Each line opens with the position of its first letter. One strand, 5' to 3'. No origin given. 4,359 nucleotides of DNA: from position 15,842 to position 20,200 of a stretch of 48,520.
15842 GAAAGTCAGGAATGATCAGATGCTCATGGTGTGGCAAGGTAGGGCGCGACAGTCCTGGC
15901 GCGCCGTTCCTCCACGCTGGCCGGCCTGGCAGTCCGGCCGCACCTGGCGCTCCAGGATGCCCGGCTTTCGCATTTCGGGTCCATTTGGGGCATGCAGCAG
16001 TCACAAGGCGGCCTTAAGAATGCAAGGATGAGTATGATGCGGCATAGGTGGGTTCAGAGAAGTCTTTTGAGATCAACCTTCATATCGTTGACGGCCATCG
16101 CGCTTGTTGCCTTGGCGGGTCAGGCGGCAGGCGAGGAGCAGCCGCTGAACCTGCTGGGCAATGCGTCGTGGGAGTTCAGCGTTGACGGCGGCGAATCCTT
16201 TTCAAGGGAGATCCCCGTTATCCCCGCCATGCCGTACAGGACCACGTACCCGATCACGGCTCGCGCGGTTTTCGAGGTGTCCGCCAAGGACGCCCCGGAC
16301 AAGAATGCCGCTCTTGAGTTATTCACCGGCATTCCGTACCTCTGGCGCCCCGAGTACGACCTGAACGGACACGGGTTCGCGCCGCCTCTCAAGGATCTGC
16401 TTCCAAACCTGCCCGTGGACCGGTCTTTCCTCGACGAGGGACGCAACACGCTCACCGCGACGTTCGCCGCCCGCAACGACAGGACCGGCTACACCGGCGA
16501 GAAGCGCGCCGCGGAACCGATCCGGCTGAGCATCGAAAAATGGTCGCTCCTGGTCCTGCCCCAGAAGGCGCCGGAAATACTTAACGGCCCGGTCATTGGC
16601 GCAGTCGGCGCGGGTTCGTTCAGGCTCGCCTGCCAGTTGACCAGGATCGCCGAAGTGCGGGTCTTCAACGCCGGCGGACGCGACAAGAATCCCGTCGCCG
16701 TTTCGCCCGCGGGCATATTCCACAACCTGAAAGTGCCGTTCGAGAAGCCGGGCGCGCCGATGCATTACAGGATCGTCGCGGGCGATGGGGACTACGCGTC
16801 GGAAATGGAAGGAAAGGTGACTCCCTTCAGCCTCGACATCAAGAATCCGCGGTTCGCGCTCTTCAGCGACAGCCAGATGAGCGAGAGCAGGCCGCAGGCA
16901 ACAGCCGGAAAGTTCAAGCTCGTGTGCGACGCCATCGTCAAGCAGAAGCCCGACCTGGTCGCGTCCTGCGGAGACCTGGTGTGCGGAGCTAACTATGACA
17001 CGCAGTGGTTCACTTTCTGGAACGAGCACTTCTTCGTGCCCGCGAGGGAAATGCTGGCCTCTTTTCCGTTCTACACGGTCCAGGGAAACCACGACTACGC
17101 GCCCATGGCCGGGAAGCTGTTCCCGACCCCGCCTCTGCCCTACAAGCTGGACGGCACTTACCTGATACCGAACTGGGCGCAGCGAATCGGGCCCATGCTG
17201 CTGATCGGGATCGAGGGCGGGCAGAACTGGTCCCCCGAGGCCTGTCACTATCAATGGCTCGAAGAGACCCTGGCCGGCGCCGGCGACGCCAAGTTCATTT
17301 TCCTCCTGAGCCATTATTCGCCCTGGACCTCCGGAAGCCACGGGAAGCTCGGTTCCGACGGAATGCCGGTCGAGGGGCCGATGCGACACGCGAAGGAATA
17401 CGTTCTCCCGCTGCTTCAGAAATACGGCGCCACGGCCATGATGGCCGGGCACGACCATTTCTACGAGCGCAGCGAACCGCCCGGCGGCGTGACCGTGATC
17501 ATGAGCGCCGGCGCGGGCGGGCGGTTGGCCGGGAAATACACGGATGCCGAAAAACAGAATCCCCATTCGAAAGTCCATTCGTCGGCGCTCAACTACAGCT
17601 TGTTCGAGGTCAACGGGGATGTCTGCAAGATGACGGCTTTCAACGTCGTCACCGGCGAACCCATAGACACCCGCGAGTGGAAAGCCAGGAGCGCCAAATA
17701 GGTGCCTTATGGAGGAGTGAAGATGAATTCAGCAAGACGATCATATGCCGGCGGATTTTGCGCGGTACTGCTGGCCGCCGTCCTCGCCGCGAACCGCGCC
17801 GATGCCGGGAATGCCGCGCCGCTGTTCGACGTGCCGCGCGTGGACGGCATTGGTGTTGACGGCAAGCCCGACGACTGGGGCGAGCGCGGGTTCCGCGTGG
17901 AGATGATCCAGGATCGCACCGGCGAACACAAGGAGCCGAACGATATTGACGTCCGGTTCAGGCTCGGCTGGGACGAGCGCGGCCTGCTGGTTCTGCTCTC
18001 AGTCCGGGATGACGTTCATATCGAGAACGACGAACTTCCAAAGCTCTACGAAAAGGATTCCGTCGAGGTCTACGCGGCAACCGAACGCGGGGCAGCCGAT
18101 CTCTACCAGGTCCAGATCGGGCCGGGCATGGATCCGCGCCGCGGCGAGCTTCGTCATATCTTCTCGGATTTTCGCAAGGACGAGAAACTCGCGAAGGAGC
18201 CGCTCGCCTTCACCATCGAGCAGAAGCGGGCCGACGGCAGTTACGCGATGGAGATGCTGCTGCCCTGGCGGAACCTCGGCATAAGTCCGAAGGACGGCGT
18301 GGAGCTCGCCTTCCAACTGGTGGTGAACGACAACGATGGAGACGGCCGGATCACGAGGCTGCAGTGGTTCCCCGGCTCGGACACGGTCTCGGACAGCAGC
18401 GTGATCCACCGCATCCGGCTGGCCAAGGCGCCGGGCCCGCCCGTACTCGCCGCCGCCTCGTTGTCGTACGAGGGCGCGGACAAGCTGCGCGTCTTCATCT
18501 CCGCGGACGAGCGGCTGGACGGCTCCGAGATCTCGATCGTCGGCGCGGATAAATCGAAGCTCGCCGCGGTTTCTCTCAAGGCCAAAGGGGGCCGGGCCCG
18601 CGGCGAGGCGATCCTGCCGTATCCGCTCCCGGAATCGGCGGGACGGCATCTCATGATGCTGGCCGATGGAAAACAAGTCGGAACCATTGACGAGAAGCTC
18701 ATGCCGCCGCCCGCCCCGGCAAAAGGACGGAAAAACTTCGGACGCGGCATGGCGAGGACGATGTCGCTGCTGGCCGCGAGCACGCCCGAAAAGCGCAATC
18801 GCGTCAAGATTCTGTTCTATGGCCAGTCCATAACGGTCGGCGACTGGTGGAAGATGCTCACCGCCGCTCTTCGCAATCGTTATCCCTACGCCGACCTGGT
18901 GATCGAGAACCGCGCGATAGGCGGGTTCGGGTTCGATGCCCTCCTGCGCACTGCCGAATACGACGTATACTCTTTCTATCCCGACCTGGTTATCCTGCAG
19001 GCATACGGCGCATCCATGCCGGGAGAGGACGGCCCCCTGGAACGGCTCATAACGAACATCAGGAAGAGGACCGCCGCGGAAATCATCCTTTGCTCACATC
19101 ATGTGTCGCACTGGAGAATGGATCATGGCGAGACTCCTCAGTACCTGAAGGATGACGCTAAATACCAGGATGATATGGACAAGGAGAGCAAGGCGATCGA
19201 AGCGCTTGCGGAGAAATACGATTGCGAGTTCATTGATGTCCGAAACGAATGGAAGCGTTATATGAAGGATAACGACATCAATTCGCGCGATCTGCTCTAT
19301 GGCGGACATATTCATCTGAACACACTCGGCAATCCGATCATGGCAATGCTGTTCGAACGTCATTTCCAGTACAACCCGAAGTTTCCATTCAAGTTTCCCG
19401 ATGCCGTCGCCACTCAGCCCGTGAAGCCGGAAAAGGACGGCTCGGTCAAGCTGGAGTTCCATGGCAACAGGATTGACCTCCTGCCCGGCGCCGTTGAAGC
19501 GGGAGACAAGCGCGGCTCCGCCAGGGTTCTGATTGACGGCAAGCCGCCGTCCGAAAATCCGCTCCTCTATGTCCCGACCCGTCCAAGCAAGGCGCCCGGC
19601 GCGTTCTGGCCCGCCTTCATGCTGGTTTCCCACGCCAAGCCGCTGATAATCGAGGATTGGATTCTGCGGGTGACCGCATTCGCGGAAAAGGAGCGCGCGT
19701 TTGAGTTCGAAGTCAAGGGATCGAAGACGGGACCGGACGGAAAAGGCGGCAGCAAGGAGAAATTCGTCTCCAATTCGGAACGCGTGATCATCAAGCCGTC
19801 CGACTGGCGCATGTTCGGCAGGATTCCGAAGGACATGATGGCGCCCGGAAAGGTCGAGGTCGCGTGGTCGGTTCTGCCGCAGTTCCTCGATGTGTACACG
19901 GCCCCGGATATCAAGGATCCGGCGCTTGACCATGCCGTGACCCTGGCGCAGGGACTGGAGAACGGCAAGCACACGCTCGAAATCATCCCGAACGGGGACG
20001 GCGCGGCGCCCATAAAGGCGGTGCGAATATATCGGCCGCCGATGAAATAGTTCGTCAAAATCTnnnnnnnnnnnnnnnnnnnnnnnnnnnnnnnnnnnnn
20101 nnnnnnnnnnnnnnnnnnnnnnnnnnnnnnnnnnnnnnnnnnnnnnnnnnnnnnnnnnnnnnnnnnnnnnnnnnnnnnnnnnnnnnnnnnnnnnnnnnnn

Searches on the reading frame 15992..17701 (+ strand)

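Call 8: search_protein_families(library=pfam, proteins=[window:15992-17701:+], max_evalue=0.001)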
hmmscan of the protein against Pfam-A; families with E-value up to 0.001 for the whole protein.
window:15992-17701:+ (569 aa): 1 family
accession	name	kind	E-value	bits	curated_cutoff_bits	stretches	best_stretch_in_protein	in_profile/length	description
PF00149.33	Metallophos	-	6.3e-13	50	21.5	1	287-490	2-190/191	Calcineurin-like phosphoesterase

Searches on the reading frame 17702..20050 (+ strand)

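Call 8: search_protein_families(library=pfam, proteins=[window:17702-20050:+], max_evalue=0.001)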
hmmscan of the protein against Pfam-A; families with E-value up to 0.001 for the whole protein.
window:17702-20050:+ (782 aa): 2 families
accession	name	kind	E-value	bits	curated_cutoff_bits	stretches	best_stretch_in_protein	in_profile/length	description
PF06452.16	CBM9_1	-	2.2e-15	57.4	23.4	1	53-227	2-168/185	Carbohydrate family 9 binding domain-like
PF13472.12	Lipase_GDSL_2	-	1.5e-09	39.1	32.9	1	372-544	1-176/178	GDSL-like Lipase/Acylhydrolase family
